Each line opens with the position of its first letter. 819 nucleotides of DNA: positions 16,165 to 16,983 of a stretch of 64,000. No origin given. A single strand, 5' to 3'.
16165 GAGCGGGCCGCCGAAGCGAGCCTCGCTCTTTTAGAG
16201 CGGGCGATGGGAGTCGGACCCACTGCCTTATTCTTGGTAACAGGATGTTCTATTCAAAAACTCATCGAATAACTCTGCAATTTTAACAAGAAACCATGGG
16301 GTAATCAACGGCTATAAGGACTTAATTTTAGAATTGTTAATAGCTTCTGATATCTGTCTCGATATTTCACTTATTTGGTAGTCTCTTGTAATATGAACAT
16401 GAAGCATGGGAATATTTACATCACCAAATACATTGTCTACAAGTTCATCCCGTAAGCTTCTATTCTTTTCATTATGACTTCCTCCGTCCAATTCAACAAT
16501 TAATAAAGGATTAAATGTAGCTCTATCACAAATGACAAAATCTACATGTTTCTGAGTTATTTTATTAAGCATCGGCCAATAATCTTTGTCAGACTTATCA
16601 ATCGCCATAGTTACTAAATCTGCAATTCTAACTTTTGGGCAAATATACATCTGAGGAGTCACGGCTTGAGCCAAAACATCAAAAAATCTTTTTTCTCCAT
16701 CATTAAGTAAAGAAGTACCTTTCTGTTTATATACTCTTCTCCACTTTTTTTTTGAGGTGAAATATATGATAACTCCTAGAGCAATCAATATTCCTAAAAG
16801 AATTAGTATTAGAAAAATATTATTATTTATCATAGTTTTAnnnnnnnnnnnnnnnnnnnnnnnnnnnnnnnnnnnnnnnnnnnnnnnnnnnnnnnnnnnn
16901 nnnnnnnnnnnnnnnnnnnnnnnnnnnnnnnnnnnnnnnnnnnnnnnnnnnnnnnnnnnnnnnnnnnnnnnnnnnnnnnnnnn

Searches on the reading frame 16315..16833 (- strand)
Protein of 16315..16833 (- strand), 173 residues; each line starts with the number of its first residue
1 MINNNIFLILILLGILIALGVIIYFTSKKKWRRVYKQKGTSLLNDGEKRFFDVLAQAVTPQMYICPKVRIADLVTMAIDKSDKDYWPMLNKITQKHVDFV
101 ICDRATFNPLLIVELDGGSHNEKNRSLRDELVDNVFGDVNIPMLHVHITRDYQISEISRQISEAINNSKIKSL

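Call 3: search_protein_families(library=pfam, proteins=[window:16315-16833:-], max_evalue=0.01)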
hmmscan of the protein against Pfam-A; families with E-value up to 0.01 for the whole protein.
window:16315-16833:- (173 aa): 2 families
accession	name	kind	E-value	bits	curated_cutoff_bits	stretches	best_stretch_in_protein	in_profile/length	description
PF10881.14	DUF2726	-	8.6e-29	100.3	24.7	1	41-164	3-125/126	Protein of unknown function (DUF2726)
PF04480.18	DUF559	-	0.0093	16.3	20.6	0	94-126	38-72/109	Protein of unknown function (DUF559)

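Call 4: search_protein_families(library=ncbifam, proteins=[window:16315-16833:-], max_evalue=0.01)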
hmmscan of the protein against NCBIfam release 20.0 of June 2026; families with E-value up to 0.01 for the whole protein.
window:16315-16833:- (173 aa): 0 families
